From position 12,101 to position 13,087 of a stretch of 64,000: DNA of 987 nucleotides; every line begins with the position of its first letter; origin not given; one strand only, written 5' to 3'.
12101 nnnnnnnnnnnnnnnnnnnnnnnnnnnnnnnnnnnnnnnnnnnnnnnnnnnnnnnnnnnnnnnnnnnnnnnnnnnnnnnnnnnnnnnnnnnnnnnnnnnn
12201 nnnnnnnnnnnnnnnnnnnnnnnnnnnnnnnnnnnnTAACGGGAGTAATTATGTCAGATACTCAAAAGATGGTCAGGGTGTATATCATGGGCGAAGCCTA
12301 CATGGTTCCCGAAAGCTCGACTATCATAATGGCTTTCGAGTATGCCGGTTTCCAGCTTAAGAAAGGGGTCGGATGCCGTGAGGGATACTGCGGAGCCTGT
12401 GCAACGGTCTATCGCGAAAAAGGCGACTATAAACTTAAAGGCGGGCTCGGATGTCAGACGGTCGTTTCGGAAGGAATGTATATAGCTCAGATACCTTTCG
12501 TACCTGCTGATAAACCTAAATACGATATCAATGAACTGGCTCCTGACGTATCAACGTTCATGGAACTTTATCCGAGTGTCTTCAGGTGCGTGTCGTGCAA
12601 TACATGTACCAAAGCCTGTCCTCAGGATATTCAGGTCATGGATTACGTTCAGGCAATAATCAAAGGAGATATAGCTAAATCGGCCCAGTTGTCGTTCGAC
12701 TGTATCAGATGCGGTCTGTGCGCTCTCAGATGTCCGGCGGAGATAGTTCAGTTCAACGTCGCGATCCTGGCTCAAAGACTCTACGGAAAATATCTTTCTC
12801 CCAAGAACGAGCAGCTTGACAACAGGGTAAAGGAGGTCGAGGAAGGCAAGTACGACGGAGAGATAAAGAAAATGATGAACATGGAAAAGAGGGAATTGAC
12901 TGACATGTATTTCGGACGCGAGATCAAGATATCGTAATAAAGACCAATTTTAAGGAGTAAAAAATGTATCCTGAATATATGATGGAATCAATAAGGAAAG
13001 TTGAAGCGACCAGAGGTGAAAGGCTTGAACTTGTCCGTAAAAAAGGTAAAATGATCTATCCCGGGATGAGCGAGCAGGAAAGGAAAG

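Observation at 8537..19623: Eleven-gene operon coupling HdrA(MvhD)-HdrC-HdrB to a soluble fumarate reductase/succinate dehydrogenase plus SucCD, fumarase and malic enzyme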

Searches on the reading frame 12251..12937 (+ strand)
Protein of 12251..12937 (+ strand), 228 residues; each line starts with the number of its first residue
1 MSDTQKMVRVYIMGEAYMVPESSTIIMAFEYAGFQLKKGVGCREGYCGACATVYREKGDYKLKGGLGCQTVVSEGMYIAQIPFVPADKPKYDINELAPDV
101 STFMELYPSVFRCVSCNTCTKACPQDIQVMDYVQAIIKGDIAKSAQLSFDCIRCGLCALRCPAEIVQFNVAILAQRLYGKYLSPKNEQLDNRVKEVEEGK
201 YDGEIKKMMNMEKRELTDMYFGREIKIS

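Call 3: search_protein_families(library=pfam, proteins=[window:12251-12937:+])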
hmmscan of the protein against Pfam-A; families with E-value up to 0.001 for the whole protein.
window:12251-12937:+ (228 aa): 11 families
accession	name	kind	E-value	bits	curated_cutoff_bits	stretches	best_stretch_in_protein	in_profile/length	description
PF13187.11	Fer4_9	-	1.1e-10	41.8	27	1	112-164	1-50/52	4Fe-4S dicluster domain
PF13237.11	Fer4_10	-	1.9e-08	34.5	25.5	1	112-162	8-53/53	4Fe-4S dicluster domain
PF12838.12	Fer4_7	-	1.1e-07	32.7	27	1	112-164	1-51/52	4Fe-4S dicluster domain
PF13183.11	Fer4_8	-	1.2e-07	32.6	27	0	47-127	8-68/68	4Fe-4S dicluster domain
PF13534.11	Fer4_17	-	1.4e-06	29.2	22.2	0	142-165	37-60/61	4Fe-4S dicluster domain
PF00037.32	Fer4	-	1.4e-06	28.3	21.1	0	112-126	7-21/24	4Fe-4S binding domain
PF13484.11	Fer4_16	-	5e-05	24.4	30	0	112-127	1-16/66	4Fe-4S double cluster binding domain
PF14691.11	Fer4_20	-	0.00025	21.2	25.8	0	111-163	22-77/113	Dihydroprymidine dehydrogenase domain II, 4Fe-4S cluster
PF12800.12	Fer4_4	-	0.00034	21.2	24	0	112-125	3-16/17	4Fe-4S binding domain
PF00111.32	Fer2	-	0.00053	20.3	21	1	17-72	10-76/77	2Fe-2S iron-sulfur cluster binding domain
PF14697.11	Fer4_21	-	0.00061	20.3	35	1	112-166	7-57/59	4Fe-4S dicluster domain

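Call 4: search_protein_families(library=ncbifam, proteins=[window:12251-12937:+])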
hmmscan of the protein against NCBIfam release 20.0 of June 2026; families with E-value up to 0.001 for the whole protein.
window:12251-12937:+ (228 aa): 25 families
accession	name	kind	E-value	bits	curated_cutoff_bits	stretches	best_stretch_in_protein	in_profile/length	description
TIGR00314.1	cdhA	equivalog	2e-10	39.2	781.3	1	97-175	388-463/784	CO dehydrogenase/acetyl-CoA synthase complex subunit alpha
NF042909.1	FMH_DH_FwdF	exception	9.5e-09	34.8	375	1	112-171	16-77/336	tungsten-dependent formylmethanofuran dehydrogenase subunit FwdF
TIGR01945.1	rnfC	subfamily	1.2e-08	33.9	245.95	1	112-167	364-420/435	RnfABCDGE type electron transport complex subunit C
NF040864.1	HgcB_ferredoxin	equivalog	1e-07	31.6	99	1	111-172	14-67/93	mercury methylation ferredoxin HgcB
NF003454.1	PRK05035.1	equivalog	1.2e-07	30.7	345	1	105-165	361-422/556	electron transport complex subunit RsxC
TIGR01971.1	NuoI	subfamily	1.4e-07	31.1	113.05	1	104-167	35-99/121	NADH-quinone oxidoreductase, chain I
NF004898.0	PRK06259.1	equivalog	1.5e-07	30.5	385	0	108-131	183-206/488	fumarate reductase (CoM/CoB) subunit TfrB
NF004540.0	PRK05888.2-1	equivalog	6.4e-07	29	215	1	105-169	40-107/139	NADH-quinone oxidoreductase subunit NuoI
NF007205.0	PRK09626.1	equivalog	1.7e-06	28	93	1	112-165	18-70/105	2-oxoglutarate-acceptor oxidoreductase subunit OorD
NF004536.0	PRK05888.1-1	equivalog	2.7e-06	26.8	212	1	112-169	59-117/180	NADH-quinone oxidoreductase subunit NuoI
NF004616.0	PRK05950.1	subfamily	3.4e-06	26.4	228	1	108-137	201-230/238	succinate dehydrogenase iron-sulfur subunit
NF010590.0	PRK13984.1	equivalog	7.3e-06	24.4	946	1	111-145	190-224/611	putative oxidoreductase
TIGR02512.1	FeFe_hydrog_A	subfamily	7.5e-06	25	405.95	1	112-166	8-67/375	[FeFe] hydrogenase, group A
TIGR01944.1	rnfB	subfamily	7.7e-06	25.6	68.7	1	112-171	114-165/190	RnfABCDGE type electron transport complex subunit B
TIGR00384.1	dhsB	subfamily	1e-05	25.1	88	0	109-136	194-221/222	succinate dehydrogenase and fumarate reductase iron-sulfur protein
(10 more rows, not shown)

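Call 26: search_solved_structures(query=window:12251-12937:+, max_evalue=1, show_alignments=2)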
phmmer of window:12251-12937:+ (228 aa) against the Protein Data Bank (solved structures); distinct sequences matched with E-value up to 1: 178 (the best 60 are shown).
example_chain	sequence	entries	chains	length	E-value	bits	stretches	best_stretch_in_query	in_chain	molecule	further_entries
9sfi_T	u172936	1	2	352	1.4e-12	50.6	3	112-170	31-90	4Fe-4S ferredoxin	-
7bkb_K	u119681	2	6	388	1.5e-08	37.4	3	112-170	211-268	Formylmethanofuran dehydrogenase, subunit F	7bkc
9sw6_G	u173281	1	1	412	7.8e-08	35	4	105-167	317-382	Polyferredoxin protein MvhB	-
6pnj_C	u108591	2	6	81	9.6e-07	31.5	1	112-175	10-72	Photosystem I iron-sulfur center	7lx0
7coy_aC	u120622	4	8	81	9.7e-07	31.5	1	112-175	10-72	Photosystem I iron-sulfur center | Photosystem I protein PsaC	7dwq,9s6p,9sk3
6l4u_C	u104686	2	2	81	1.1e-06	31.3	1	112-174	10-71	Photosystem I iron-sulfur center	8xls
10eg_C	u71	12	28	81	1.1e-06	31.3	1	112-175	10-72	Photosystem I iron-sulfur center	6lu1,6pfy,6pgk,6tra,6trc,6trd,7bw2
9ygv_C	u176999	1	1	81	1.1e-06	31.3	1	112-175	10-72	Photosystem I iron-sulfur center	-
9e0j_K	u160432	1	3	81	1.2e-06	31.1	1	112-175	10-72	Photosystem I iron-sulfur center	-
6kmw_aC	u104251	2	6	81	1.4e-06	31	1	112-175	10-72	Photosystem I iron-sulfur center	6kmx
9l0a_C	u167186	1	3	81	1.4e-06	30.9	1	112-174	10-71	Photosystem I iron-sulfur center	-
1jb0_C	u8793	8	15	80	1.5e-06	30.8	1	112-175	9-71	PHOTOSYSTEM I IRON-SULFUR CENTER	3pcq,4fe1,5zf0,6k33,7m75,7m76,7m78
7f4v_aC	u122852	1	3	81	1.5e-06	30.8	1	112-175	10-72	Photosystem I iron-sulfur center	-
8zeh_c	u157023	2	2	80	1.6e-06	30.7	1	112-174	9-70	Photosystem I iron-sulfur center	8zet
7s3d_C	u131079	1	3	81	1.8e-06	30.6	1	112-174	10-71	PsaC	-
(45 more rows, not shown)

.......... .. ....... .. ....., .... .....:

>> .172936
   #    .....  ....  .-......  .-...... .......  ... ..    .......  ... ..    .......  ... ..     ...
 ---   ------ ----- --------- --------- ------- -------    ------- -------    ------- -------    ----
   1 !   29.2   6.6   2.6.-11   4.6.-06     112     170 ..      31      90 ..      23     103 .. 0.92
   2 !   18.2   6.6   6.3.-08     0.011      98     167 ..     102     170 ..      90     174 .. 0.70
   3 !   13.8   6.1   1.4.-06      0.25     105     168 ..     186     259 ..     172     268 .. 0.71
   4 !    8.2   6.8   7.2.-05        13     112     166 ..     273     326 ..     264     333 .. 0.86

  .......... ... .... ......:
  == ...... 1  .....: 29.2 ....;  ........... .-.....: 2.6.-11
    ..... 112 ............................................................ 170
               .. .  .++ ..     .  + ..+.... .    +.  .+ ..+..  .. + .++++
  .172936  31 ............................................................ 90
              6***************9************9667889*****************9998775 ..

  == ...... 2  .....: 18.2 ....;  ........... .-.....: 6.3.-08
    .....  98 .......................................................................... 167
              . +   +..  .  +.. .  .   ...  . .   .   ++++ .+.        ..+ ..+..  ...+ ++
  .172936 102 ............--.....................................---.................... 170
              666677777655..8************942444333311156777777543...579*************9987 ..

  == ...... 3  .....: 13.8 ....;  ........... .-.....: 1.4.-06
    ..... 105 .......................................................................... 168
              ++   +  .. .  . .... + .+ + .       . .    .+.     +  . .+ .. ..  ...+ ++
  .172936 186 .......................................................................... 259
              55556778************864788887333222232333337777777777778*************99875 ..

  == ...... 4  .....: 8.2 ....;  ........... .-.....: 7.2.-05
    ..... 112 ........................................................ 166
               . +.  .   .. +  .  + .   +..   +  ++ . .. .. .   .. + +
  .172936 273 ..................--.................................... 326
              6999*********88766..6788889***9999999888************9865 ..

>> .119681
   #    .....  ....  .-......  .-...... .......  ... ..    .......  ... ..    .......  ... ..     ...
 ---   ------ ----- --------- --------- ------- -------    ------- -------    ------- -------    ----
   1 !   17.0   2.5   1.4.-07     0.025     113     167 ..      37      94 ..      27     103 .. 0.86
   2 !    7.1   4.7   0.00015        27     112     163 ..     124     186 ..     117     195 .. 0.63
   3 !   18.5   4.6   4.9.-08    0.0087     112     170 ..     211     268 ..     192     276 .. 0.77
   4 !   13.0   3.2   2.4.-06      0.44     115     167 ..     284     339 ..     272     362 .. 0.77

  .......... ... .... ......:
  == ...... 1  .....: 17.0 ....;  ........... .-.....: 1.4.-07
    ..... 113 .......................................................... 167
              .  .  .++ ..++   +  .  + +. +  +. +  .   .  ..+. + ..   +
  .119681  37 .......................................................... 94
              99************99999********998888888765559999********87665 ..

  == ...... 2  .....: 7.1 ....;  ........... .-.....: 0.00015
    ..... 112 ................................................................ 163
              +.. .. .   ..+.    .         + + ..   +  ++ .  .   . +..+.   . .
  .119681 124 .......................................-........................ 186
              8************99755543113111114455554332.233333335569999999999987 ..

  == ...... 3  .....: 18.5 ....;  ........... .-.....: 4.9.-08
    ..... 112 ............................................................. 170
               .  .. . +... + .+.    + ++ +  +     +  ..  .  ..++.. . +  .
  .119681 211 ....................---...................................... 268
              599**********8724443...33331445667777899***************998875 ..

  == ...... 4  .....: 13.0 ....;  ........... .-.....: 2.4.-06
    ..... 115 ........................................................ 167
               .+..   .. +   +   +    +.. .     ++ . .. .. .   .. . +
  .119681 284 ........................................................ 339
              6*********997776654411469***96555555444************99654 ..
